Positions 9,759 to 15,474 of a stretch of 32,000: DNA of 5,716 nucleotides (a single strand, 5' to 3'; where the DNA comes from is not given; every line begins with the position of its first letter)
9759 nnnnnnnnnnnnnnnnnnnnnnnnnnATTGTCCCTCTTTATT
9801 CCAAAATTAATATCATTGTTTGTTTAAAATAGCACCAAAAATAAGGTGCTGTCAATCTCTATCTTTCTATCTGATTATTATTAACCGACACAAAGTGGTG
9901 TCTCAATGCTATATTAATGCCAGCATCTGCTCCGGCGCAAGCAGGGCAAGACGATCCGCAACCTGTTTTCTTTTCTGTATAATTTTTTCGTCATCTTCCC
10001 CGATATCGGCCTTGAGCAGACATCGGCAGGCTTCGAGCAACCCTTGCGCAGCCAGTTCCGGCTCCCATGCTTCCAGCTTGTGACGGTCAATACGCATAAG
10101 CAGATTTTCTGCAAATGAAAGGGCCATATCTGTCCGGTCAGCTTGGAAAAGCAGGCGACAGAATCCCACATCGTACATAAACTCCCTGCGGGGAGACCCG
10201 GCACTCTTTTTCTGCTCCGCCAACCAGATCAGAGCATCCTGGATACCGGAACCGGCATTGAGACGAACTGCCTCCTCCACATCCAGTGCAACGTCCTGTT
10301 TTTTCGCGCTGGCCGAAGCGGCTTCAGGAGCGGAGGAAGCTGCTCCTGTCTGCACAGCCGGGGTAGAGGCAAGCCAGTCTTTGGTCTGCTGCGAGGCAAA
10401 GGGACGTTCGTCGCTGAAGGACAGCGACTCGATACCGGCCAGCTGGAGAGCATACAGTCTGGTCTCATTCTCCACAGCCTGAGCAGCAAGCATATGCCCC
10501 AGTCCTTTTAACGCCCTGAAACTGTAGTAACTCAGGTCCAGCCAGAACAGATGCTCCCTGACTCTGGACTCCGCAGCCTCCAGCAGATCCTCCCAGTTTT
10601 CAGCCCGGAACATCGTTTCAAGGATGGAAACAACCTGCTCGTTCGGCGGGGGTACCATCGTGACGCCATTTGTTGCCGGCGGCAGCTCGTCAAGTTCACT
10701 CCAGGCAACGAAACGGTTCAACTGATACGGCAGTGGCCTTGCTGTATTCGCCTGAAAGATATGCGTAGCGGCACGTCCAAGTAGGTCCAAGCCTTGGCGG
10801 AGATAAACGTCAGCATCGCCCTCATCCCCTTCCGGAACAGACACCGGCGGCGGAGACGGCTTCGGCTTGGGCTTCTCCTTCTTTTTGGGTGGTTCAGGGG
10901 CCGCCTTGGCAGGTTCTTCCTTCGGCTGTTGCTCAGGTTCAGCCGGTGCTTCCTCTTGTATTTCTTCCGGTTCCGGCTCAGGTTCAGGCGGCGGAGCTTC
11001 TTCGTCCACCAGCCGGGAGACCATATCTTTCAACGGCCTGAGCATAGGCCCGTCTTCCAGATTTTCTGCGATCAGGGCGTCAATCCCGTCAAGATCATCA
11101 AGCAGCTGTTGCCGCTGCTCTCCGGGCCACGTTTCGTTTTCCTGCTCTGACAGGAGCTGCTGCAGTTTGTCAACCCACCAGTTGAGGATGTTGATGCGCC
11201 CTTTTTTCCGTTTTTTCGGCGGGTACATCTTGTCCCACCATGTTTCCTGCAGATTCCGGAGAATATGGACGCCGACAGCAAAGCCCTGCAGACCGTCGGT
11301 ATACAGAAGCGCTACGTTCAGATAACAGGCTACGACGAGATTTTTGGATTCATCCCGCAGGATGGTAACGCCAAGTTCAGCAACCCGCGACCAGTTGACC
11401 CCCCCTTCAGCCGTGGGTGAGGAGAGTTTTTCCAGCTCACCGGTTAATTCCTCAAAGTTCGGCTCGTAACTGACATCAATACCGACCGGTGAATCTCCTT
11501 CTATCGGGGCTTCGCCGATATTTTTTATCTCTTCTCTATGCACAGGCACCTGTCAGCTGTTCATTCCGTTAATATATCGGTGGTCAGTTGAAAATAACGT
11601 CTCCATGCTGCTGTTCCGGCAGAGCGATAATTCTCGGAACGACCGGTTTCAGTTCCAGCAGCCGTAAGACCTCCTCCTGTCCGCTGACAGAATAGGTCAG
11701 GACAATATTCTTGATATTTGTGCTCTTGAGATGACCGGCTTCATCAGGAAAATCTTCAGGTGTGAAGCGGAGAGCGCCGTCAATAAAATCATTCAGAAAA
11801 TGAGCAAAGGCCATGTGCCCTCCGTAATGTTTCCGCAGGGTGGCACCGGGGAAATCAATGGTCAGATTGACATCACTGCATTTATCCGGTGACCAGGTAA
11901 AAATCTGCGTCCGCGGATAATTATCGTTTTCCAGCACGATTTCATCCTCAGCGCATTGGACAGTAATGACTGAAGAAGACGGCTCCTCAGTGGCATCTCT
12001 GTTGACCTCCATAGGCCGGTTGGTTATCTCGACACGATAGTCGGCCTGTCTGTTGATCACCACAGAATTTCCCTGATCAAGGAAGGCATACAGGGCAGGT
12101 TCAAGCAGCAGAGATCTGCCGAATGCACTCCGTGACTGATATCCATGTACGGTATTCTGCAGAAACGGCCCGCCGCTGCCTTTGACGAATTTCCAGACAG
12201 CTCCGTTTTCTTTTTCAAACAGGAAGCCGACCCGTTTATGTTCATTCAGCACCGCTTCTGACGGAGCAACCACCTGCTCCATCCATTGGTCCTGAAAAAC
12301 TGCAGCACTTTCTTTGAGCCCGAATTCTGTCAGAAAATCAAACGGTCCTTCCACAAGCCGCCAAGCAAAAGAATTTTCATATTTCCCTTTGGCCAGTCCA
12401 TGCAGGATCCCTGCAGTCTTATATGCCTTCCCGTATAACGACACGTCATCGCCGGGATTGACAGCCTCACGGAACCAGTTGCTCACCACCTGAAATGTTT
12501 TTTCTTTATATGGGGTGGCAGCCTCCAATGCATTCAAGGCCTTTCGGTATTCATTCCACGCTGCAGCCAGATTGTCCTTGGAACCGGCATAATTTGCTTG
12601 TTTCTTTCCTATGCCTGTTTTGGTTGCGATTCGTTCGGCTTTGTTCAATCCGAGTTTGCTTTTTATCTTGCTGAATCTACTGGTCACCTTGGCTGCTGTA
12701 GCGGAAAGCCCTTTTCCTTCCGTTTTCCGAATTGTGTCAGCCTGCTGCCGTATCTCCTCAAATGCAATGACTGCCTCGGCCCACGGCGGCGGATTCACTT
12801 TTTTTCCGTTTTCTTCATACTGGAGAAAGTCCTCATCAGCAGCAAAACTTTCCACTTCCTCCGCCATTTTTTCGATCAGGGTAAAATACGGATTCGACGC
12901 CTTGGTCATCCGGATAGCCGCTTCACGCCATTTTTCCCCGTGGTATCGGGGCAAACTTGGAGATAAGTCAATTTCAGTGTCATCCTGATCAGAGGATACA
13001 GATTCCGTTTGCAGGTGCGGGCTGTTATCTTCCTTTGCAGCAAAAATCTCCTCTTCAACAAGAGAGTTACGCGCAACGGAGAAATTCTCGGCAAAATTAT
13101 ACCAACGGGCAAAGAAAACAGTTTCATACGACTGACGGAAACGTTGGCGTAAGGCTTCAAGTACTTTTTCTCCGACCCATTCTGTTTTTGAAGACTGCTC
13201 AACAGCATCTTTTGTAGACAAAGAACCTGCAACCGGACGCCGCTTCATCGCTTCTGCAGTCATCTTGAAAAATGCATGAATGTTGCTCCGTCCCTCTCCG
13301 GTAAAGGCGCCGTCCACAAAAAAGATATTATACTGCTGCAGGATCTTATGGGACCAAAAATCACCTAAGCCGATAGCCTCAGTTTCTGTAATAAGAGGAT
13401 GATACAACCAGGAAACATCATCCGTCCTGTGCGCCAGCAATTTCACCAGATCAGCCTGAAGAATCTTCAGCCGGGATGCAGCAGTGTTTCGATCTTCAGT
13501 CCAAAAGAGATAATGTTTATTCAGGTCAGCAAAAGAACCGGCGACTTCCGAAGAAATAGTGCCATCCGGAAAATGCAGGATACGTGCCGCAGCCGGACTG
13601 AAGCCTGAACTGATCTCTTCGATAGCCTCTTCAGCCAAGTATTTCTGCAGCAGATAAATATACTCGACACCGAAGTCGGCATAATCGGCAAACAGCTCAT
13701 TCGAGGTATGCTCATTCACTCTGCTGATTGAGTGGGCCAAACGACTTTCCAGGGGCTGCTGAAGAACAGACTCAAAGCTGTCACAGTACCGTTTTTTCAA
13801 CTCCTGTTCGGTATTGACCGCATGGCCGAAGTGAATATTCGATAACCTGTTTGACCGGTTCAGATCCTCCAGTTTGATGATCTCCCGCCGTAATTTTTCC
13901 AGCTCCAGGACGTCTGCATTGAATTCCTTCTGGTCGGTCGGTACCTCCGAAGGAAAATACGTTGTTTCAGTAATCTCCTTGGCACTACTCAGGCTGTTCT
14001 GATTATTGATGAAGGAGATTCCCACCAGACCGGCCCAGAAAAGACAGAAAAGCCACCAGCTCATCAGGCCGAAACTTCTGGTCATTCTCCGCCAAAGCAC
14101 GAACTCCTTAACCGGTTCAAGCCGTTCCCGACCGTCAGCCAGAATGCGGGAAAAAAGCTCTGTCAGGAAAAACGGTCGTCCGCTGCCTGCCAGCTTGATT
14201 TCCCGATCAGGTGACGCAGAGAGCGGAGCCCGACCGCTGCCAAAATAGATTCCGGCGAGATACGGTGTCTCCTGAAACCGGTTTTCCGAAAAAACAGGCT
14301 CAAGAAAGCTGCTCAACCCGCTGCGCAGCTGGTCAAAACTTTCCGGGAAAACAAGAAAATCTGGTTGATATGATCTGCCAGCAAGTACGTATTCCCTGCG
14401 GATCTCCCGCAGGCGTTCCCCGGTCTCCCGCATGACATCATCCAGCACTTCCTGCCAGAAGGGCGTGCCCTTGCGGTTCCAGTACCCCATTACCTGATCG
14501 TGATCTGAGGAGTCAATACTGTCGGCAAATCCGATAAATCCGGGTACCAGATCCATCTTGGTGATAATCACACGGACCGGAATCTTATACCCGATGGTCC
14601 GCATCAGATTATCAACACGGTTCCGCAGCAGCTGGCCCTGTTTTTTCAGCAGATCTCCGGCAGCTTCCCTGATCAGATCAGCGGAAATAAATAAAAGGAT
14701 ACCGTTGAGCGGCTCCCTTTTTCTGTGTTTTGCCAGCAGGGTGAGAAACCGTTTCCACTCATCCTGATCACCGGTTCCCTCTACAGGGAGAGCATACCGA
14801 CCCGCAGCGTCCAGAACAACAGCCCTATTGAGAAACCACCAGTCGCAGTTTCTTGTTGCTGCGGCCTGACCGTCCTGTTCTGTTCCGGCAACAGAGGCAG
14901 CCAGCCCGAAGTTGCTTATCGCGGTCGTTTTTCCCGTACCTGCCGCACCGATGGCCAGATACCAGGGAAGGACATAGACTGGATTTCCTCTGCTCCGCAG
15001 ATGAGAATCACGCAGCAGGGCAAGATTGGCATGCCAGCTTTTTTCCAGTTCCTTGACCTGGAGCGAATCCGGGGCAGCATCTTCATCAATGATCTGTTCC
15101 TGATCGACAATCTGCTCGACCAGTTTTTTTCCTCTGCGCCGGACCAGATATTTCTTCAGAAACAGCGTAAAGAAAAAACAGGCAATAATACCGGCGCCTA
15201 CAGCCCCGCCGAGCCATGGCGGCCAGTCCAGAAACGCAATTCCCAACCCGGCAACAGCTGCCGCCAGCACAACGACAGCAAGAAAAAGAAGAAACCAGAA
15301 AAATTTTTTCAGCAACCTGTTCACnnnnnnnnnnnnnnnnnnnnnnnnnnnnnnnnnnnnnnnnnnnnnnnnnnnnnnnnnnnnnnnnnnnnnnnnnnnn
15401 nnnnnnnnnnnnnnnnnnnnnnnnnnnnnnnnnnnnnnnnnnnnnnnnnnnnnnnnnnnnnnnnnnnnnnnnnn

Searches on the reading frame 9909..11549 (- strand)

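Call 13: search_protein_families(library=pfam, proteins=[window:9909-11549:-])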
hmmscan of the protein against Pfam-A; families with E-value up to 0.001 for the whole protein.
window:9909-11549:- (546 aa): 2 families
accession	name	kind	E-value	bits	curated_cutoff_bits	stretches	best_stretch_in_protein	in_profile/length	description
PF16989.10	T6SS_VasJ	-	8.8e-59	199.5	26.2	1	253-502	7-250/255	Type VI secretion, EvfE, EvfF, ImpA, BimE, VC_A0119, VasJ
PF06812.17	ImpA_N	-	2.9e-26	92.4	26.9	1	14-126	2-118/119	ImpA, N-terminal, type VI secretion system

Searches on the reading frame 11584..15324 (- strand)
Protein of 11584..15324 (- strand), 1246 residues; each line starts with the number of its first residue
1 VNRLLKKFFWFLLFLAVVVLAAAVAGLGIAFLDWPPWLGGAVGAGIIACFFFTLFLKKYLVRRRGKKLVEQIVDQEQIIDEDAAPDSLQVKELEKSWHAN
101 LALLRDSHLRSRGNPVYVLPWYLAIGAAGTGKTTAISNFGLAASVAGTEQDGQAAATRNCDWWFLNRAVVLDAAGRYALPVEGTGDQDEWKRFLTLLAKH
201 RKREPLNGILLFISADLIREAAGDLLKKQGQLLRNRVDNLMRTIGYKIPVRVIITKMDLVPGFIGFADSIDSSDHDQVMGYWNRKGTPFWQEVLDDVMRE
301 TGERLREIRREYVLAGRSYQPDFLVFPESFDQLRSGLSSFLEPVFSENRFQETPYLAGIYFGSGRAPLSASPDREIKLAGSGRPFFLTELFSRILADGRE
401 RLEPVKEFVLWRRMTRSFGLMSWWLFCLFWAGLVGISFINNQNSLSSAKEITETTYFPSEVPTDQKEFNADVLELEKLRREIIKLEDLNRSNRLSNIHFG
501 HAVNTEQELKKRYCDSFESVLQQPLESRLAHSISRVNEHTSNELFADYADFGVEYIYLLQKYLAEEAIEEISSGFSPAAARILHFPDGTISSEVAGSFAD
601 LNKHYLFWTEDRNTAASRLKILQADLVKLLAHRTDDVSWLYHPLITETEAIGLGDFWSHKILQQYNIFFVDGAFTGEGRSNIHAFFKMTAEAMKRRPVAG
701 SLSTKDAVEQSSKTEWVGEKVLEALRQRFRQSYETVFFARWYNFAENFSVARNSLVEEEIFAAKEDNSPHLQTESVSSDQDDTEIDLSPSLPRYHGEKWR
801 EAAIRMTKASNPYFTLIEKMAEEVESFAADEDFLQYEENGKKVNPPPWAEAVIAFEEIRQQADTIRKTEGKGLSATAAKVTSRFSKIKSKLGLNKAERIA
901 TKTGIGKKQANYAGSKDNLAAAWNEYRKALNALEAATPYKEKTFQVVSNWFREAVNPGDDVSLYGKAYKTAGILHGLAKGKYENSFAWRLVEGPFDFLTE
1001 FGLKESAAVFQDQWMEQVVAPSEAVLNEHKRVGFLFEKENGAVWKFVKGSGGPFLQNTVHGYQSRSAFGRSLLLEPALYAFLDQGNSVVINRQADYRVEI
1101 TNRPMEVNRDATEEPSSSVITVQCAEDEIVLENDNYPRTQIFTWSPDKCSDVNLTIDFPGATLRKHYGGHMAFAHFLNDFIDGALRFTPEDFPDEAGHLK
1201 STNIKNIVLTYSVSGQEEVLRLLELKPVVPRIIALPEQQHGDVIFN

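Call 13: search_protein_families(library=pfam, proteins=[window:11584-15324:-])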
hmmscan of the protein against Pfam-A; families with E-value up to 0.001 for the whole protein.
window:11584-15324:- (1246 aa): 1 family
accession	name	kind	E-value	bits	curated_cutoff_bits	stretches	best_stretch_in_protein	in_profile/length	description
PF14331.11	IcmF-related_N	-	1.2e-46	159.6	25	1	185-421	3-257/259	IcmF-related N-terminal domain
